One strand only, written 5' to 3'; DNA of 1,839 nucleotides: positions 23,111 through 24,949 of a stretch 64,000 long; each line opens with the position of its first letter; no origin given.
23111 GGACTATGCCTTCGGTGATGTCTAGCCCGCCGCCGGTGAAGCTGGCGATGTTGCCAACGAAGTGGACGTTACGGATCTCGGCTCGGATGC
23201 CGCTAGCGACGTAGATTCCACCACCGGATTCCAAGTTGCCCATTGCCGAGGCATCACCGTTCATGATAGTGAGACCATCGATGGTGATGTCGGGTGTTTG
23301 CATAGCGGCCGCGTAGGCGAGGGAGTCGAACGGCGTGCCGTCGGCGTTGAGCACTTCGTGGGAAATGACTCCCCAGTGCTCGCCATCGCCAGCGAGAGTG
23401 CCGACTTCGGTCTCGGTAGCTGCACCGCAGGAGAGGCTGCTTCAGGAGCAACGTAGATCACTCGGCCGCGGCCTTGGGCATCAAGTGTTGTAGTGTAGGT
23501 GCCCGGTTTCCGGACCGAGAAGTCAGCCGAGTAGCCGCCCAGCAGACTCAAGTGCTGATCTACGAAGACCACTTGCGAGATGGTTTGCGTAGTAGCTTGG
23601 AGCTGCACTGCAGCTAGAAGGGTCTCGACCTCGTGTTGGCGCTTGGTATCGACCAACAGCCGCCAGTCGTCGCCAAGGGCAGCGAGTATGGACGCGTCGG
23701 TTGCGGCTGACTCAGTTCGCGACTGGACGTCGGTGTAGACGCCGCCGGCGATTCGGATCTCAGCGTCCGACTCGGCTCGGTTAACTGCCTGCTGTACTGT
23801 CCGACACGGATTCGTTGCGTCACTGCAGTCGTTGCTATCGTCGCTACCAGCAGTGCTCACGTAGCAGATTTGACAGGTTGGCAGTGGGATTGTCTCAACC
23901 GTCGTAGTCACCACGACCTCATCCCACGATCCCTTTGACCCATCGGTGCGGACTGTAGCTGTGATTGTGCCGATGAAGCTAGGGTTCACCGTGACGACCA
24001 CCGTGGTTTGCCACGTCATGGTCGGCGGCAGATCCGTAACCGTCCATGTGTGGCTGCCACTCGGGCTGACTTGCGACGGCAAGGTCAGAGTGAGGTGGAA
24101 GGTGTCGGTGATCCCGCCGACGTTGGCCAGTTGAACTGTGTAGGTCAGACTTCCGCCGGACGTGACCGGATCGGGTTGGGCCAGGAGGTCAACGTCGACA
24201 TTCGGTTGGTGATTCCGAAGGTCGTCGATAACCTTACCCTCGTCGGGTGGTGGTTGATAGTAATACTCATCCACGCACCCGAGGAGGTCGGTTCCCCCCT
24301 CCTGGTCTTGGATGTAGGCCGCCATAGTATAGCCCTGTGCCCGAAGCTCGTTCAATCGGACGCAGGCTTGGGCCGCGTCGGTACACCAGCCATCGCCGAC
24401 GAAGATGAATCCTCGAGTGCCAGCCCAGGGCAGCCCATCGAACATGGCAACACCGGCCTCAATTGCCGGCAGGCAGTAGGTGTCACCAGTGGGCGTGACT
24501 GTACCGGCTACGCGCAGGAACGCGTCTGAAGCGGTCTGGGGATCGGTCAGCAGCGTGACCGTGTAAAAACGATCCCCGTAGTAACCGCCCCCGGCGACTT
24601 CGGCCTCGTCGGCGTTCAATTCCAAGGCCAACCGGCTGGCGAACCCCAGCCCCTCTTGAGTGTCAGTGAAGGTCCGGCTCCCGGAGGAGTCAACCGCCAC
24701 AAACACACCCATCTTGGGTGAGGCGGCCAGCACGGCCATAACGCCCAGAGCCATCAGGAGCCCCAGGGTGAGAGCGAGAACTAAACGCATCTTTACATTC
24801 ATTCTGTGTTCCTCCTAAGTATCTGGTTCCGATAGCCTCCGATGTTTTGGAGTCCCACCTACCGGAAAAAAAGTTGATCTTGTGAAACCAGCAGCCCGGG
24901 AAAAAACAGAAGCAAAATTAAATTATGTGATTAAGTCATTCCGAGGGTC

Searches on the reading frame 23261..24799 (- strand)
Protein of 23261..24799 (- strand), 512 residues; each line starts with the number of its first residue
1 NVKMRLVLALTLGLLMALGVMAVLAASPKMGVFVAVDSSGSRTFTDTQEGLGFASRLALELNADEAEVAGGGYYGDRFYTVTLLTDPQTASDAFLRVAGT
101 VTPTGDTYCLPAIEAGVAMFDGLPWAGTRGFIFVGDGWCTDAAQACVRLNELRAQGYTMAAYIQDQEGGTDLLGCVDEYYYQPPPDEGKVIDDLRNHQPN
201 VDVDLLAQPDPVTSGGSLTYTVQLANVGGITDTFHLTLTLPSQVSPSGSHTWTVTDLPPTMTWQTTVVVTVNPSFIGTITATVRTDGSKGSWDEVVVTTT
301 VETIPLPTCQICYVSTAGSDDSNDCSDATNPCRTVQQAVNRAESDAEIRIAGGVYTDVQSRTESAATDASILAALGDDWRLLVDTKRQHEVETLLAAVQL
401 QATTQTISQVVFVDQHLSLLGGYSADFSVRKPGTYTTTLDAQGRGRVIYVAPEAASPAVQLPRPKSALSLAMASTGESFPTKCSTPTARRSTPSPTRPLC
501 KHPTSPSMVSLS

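Call 10: search_protein_families(library=pfam, proteins=[window:23261-24799:-], max_evalue=0.001)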
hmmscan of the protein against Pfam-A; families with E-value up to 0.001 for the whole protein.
window:23261-24799:- (512 aa): 0 families

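Call 76: search_protein_families(library=phrogs, proteins=[window:23261-24799:-], max_evalue=0.01)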
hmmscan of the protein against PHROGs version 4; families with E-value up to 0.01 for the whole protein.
window:23261-24799:- (512 aa): 1 family
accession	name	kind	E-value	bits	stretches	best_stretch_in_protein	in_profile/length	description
phrog_2973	-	head and packaging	0.0092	16.4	0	213-300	219-307/310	Hoc-like head decoration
